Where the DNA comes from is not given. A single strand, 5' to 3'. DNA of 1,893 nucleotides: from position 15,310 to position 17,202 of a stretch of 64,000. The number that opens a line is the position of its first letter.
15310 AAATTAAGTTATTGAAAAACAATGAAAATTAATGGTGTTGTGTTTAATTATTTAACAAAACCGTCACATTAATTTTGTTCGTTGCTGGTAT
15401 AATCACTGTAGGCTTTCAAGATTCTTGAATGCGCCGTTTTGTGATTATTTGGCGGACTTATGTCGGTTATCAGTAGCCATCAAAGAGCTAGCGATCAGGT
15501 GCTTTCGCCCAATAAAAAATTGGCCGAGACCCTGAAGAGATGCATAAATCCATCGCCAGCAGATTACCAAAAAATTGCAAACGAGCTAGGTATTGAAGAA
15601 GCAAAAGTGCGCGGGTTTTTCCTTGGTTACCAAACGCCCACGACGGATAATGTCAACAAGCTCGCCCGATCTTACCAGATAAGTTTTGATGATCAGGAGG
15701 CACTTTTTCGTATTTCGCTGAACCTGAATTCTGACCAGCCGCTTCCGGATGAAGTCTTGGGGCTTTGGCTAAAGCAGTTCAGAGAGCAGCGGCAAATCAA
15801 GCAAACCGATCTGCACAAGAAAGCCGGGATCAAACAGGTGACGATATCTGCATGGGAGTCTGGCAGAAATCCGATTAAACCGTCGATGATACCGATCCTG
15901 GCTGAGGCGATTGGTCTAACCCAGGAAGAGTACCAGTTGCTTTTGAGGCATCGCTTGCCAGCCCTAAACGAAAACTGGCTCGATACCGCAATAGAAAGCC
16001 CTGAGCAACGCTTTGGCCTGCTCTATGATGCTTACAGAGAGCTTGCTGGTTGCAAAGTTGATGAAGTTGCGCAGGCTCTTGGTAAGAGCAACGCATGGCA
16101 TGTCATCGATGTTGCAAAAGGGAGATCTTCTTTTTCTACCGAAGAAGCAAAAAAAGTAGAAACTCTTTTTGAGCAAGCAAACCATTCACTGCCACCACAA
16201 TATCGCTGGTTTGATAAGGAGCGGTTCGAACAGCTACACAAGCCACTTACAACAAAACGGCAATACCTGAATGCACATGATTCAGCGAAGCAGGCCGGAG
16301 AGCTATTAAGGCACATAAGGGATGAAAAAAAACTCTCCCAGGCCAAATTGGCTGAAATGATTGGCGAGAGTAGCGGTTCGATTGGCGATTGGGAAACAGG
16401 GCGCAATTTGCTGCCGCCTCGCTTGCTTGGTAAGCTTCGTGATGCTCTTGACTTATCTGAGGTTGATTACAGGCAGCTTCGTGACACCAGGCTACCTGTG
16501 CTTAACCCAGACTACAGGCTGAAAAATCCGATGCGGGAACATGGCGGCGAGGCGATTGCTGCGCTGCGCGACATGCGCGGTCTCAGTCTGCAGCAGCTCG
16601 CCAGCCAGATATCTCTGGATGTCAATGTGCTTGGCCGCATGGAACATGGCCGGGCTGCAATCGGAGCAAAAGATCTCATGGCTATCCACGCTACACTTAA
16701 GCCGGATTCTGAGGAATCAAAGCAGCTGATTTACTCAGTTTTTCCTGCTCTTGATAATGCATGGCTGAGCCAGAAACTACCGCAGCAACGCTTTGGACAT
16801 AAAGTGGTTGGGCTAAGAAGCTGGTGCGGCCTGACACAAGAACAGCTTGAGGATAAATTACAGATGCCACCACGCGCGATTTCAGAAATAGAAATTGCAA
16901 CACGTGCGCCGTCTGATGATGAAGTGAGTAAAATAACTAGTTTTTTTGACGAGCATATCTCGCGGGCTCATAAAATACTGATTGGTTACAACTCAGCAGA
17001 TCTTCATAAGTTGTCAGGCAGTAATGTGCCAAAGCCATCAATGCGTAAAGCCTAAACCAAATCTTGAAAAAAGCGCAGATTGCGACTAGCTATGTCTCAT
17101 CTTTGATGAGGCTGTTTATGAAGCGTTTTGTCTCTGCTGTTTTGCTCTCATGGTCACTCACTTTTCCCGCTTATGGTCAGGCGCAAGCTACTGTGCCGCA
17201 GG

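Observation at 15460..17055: Protein made of about six tandem XRE-type HTH modules inserted between hflC and degP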

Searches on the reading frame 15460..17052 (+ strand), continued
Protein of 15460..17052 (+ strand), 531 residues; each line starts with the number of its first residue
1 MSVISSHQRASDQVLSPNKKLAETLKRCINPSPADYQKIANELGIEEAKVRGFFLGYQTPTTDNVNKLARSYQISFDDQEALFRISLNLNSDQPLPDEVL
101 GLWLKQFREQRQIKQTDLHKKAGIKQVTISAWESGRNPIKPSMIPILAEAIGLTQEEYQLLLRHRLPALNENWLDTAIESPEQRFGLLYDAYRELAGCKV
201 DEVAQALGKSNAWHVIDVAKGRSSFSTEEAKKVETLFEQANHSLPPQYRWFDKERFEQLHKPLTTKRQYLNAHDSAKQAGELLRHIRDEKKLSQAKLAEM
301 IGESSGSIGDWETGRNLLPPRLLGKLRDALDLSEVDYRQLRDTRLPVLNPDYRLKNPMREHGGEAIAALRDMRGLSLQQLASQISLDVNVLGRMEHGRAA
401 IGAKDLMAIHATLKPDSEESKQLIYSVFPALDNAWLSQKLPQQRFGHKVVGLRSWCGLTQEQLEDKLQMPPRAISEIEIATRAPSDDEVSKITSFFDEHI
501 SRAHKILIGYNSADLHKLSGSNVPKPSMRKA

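Call 69: find_encoding_contigs(protein=P0021, flank=7000, max_places=3)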
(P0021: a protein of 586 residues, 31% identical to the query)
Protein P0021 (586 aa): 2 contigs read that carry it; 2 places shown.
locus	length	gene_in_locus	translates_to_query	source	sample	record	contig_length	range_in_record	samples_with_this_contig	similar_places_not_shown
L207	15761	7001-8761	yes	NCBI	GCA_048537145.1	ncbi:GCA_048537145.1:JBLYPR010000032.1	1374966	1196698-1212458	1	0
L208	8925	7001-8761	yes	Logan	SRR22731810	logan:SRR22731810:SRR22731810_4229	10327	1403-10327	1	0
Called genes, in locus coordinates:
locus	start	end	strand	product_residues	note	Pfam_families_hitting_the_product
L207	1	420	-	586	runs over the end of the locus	PF01368:DHH, PF02272:DHHA1, PF17768:RecJ_OB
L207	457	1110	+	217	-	PF01596:Methyltransf_3, PF13578:Methyltransf_24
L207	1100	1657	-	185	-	PF18306:LDcluster4, PF03641:Lysine_decarbox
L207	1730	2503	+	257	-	PF00106:adh_short, PF08659:KR, PF13561:adh_short_C2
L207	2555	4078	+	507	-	PF01935:DUF87 (weak), PF05872:HerA_C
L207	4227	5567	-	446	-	PF04996:AstB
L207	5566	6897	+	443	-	-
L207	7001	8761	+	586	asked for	PF01381:HTH_3 (faint), PF12844:HTH_19 (faint), PF13560:HTH_31 (faint)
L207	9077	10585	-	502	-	PF00171:Aldedh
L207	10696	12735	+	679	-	PF04932:Wzy_C (weak)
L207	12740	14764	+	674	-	PF04932:Wzy_C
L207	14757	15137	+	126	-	PF01641:SelR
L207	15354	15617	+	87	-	PF06233:Usg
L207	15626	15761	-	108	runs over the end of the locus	PF10877:DUF2671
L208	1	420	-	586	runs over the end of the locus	PF01368:DHH, PF02272:DHHA1, PF17768:RecJ_OB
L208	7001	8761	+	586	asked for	PF01381:HTH_3 (faint), PF12844:HTH_19 (faint), PF13560:HTH_31 (faint)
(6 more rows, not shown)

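Call 85: search_protein_families(library=phrogs, proteins=[window:15460-17052:+], max_evalue=0.00001)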
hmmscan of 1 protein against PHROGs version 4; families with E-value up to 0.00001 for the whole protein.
window:15460-17052:+ (531 aa): 24 families
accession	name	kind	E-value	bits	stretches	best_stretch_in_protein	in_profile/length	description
phrog_8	-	transcription regulation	3.4e-34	119.8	3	37-156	93-213/346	transcriptional regulator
phrog_3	-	transcription regulation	2.7e-26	94.3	2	95-157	84-144/430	transcriptional repressor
phrog_2439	-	transcription regulation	1.5e-25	90.9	1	275-334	4-63/367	transcriptional regulator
phrog_2967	-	transcription regulation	8.1e-24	85.4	1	104-154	15-65/225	transcriptional regulator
phrog_2328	-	transcription regulation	2.2e-22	80.2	0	100-153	16-69/128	transcriptional repressor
phrog_4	-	transcription regulation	1.1e-21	78.3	2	100-156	137-189/400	transcriptional repressor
phrog_7241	-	transcription regulation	3.1e-19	70.2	0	74-156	30-118/122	transcriptional regulator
phrog_955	-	DNA, RNA and nucleotide metabolism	6.2e-18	65.9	0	271-330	17-76/142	HTH DNA binding protein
phrog_1373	-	transcription regulation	5e-17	63.4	0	252-314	38-99/166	transcriptional regulator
phrog_2104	-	unknown function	4.9e-16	59.8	0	276-315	37-76/103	-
phrog_5823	-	transcription regulation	1.6e-14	54.9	0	358-410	3-56/404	transcriptional regulator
phrog_147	-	transcription regulation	6.4e-13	49.9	0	362-410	5-54/100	transcriptional regulator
phrog_4836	-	transcription regulation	1.1e-11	45.7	0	62-150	42-124/194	CII-like regulator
phrog_638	-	transcription regulation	8.1e-11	43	0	114-157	19-62/145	transcriptional regulator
phrog_7950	-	transcription regulation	1e-10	42.5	0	283-313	12-42/68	transcriptional repressor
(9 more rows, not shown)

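Call 94: list_cluster_members(proteins=[P0017, P0018, P0020, P0022, P0027, P0043, P0053, P0054, P0084, P0104])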
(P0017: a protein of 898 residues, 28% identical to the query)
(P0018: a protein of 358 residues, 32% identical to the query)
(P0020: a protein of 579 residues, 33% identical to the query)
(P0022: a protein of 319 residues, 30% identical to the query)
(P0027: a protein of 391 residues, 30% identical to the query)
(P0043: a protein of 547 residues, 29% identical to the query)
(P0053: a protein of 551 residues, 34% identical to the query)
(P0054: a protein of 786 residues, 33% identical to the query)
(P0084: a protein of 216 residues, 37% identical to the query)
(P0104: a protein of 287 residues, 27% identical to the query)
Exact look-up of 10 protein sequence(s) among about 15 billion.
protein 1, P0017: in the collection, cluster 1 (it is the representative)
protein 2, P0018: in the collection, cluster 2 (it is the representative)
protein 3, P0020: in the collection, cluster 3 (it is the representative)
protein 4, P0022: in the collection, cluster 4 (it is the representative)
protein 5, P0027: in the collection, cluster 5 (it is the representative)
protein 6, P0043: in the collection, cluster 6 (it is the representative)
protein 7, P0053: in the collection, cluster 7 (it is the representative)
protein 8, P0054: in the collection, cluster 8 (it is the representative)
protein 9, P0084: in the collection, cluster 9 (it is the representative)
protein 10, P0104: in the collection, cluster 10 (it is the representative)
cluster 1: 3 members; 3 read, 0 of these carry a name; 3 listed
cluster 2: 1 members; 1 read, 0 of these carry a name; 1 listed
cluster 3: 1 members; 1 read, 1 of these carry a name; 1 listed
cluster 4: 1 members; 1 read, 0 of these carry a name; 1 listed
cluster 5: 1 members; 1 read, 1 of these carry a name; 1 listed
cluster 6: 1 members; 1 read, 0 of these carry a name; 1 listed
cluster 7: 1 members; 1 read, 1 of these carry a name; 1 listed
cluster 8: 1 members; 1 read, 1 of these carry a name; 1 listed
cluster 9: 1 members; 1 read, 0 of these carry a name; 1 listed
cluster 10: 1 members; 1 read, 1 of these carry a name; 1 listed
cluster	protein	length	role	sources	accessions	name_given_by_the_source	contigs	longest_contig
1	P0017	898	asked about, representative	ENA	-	-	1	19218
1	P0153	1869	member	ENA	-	-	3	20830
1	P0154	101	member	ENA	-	-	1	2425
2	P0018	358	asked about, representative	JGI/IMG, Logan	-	-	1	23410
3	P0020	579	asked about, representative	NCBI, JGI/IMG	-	transcriptional regulator with XRE-family HTH domain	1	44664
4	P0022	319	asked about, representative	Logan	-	-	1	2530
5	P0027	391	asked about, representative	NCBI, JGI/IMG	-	transcriptional regulator with XRE-family HTH domain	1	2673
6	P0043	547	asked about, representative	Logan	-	-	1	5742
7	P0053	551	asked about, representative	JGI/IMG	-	DNA-binding XRE family transcriptional regulator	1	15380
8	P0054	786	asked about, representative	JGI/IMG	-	transcriptional regulator with XRE-family HTH domain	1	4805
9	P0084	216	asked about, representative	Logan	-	-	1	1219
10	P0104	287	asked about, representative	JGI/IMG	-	transcriptional regulator with XRE-family HTH domain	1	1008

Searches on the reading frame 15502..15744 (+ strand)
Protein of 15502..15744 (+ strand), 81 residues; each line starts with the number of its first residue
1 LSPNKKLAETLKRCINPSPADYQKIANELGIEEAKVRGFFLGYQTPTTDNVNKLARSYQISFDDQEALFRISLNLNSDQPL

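Call 7: search_protein_families(library=pfam, proteins=[window:15502-15744:+], max_evalue=1)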
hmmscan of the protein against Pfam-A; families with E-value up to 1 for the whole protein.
seq(81 aa): 3 families
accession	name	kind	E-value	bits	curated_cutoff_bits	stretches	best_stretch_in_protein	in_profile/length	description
PF01381.28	HTH_3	-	0.00039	20.9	23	1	40-64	30-54/55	Helix-turn-helix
PF00046.35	Homeodomain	-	0.00039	20.6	22.9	1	8-40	16-48/57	Homeodomain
PF22451.2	NirdL-like_HTH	-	0.11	12.5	27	1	22-36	19-33/47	Siroheme decarboxylase NirDL-like HTH domain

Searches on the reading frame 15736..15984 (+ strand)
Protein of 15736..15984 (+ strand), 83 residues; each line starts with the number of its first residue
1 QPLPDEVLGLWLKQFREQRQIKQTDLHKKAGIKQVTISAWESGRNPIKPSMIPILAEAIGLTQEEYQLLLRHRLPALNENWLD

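Call 7: search_protein_families(library=pfam, proteins=[window:15736-15984:+], max_evalue=1)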
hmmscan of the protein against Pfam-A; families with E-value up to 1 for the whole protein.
seq(83 aa): 8 families
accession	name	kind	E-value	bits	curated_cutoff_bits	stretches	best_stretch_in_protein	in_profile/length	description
PF01381.28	HTH_3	-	1.8e-11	44.3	23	1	12-62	1-51/55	Helix-turn-helix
PF13560.12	HTH_31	-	8.8e-11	42.4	27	1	8-66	2-61/64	Helix-turn-helix domain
PF12844.13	HTH_19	-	1.8e-07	31.4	30.2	1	12-65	4-57/64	Helix-turn-helix domain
PF13443.12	HTH_26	-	6.2e-05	23.6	22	1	12-44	2-34/63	Cro/C1-type HTH DNA-binding domain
PF22495.2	HTH_92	-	0.0046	16.7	27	1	13-45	1-33/45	RsaL-like HTH domain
PF15943.11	YdaS_toxin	-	0.031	14.5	30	1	23-68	11-56/65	Bacterial toxin YdaS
PF13744.12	HTH_37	-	0.042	14.1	27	1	12-43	23-54/80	Helix-turn-helix domain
PF13413.12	HTH_25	-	0.1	12.9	24.6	1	12-44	2-34/62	Helix-turn-helix domain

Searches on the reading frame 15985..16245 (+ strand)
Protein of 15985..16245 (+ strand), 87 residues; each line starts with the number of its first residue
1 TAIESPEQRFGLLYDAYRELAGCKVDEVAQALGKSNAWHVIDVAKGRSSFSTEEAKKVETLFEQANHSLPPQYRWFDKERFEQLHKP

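Call 7: search_protein_families(library=pfam, proteins=[window:15985-16245:+], max_evalue=1)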
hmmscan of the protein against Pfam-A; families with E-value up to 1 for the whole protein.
seq(87 aa): 1 family
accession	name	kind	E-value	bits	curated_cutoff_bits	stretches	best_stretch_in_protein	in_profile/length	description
PF01381.28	HTH_3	-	0.12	12.8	23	1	16-61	3-47/55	Helix-turn-helix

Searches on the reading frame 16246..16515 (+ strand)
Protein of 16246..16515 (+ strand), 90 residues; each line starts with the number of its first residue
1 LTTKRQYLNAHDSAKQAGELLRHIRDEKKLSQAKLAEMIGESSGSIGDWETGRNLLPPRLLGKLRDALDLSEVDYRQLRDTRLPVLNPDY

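Call 7: search_protein_families(library=pfam, proteins=[window:16246-16515:+], max_evalue=1)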
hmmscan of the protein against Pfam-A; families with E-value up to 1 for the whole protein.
seq(90 aa): 6 families
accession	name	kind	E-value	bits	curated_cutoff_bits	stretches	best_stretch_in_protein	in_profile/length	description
PF01381.28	HTH_3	-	2.1e-10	40.9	23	1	21-72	1-52/55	Helix-turn-helix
PF13560.12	HTH_31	-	1.6e-09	38.4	27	1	17-74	2-60/64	Helix-turn-helix domain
PF12844.13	HTH_19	-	2.6e-06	27.7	30.2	1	18-73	1-56/64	Helix-turn-helix domain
PF13412.12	HTH_24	-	0.09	12.8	21.9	1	19-44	7-32/48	Winged helix-turn-helix DNA-binding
PF13443.12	HTH_26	-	0.11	13.2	22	1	21-69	2-51/63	Cro/C1-type HTH DNA-binding domain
PF15731.11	MqsA_antitoxin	-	0.14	12.7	30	1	7-61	60-114/131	Antitoxin component of bacterial toxin-antitoxin system, MqsA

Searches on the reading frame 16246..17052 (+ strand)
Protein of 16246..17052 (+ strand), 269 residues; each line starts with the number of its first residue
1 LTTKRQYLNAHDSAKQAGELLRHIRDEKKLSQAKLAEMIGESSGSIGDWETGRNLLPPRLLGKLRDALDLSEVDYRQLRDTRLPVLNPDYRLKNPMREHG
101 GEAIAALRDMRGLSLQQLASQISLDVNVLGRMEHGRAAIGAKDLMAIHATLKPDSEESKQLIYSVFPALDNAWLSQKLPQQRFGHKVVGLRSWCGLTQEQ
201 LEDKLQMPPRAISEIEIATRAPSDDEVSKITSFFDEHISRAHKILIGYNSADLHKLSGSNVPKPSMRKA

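Call 89: predict_structure(alignment_id=A4)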
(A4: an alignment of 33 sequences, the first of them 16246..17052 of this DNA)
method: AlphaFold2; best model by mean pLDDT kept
length: 269 residues; sequences in the alignment: 33
mean_pLDDT: 91.8   pTM: 0.86
mean pLDDT of the five models: 91.8, 91.6, 90.9, 90.0, 89.8
residues with pLDDT >= 90: 213; 70-90: 37; 50-70: 17; < 50: 2
segments of 3 or more residues with pLDDT < 50: none
pLDDT, mean of each block of 10 residues (from residue 1): 59 92 98 98 98 97 98 96 94 84 97 98 98 96 96 95 95 93 96 96 97 96 95 90 83 82 59
secondary structure, 60 per line:
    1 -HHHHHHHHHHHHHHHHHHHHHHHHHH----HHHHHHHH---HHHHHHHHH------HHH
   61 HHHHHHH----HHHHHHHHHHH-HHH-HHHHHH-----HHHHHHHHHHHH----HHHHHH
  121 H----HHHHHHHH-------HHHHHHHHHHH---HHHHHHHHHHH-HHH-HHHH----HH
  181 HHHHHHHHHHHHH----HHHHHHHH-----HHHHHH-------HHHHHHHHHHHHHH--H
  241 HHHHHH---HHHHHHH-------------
elements in order: H2-27 H32-39 H43-51 H58-67 H72-82 H88-93 H99-110 H115-121 H126-133 H141-151 H155-165 H171-174 H179-193 H198-205 H211-216 H224-237 H240-246 H250-256

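Call 91: fold_search(model_id=the predicted structure, library=viral)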
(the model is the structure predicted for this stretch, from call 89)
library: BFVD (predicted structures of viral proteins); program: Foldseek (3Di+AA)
matches with E <= 10: 998; with E <= 0.001: 3
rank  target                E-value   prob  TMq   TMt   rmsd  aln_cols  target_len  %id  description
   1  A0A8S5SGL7            2.8e-06  1.00  0.21  0.18  22.9       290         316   19  Repressor protein CI [Siphoviridae sp. ctzyE57]
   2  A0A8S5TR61            7.0e-05  1.00  0.22  0.41  15.2       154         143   21  Helix-turn-helix domain protein [Siphoviridae sp. ctss15]
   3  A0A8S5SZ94            8.6e-05  1.00  0.30  0.32  15.7       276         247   19  Repressor protein CI [Siphoviridae sp. ctPyh10]
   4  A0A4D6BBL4            1.6e-03  1.00  0.27  0.22  17.5       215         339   13  (no name in the UniProt tables at hand)
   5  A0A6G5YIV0            1.8e-03  1.00  0.20  0.18  17.2       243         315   18  (no name in the UniProt tables at hand)
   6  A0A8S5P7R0            2.0e-03  1.00  0.21  0.32  14.7       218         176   17  Repressor protein CI [Siphoviridae sp. ctTwu10]
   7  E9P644                4.0e-03  1.00  0.22  0.25  21.4       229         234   15  (no name in the UniProt tables at hand)
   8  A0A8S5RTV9            5.9e-03  1.00  0.29  0.26  17.6       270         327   15  Repressor protein [Ackermannviridae sp.]
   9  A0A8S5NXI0            9.0e-03  1.00  0.21  0.21  18.9       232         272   11  Repressor protein [Siphoviridae sp. ctckI12]
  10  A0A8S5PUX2            1.4e-02  0.99  0.23  0.15  20.9       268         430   13  Helix-turn-helix protein [Siphoviridae sp. ctg0K17]
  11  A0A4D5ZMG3            1.7e-02  0.96  0.25  0.22  17.3       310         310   14  (no name in the UniProt tables at hand)
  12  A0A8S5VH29            1.8e-02  1.00  0.22  0.35  14.6       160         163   20  Helix-turn-helix domain protein [Siphoviridae sp. ctNxi14]
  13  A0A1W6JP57            2.5e-02  1.00  0.27  0.84   1.5        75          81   23  (no name in the UniProt tables at hand)
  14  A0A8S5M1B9            2.5e-02  1.00  0.21  0.25  13.2       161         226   16  Helix-turn-helix domain protein [Podoviridae sp. ctIi96]
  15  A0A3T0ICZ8            2.9e-02  1.00  0.30  0.40  16.9       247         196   13  (no name in the UniProt tables at hand)
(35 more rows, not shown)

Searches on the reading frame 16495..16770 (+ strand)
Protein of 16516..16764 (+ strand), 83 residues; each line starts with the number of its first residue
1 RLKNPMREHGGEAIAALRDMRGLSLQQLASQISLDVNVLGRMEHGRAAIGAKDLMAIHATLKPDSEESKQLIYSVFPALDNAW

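Call 7: search_protein_families(library=pfam, proteins=[window:16516-16764:+], max_evalue=1)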
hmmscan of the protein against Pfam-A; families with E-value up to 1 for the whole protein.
seq(83 aa): 6 families
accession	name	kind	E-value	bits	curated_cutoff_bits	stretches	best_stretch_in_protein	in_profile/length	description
PF01381.28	HTH_3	-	4.6e-06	27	23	1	14-61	1-48/55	Helix-turn-helix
PF13560.12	HTH_31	-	0.00014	22.6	27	1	11-53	3-46/64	Helix-turn-helix domain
PF12844.13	HTH_19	-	0.00029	21.1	30.2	1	11-56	1-46/64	Helix-turn-helix domain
PF13413.12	HTH_25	-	0.0012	19.1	24.6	1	15-47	3-35/62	Helix-turn-helix domain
PF13443.12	HTH_26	-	0.056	14.1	22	1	18-60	6-49/63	Cro/C1-type HTH DNA-binding domain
PF24250.1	HVO_2718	-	0.17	12.1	30.3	1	10-57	113-159/173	Transcription regulator HVO_2718-like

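Call 31: find_homologous_proteins(query=A1, max_evalue=0.000001)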
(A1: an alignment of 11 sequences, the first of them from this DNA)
Query A1 (11 sequences): 1410 candidates shared short words with the query, none scored E <= 0.000001.

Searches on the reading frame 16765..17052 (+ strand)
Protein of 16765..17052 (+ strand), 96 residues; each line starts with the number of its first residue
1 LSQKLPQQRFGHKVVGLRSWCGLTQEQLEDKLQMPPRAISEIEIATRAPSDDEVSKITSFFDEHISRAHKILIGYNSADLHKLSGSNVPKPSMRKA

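Call 7: search_protein_families(library=pfam, proteins=[window:16765-17052:+], max_evalue=1)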
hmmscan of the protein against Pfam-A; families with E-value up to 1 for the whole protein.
seq(96 aa): 3 families
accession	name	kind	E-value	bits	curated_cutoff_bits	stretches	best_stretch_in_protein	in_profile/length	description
PF01381.28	HTH_3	-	5.3e-09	36.4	23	1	21-65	8-52/55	Helix-turn-helix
PF13560.12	HTH_31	-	2.5e-05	24.9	27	1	10-58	2-51/64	Helix-turn-helix domain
PF12844.13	HTH_19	-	0.23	11.9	30.2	1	17-61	7-51/64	Helix-turn-helix domain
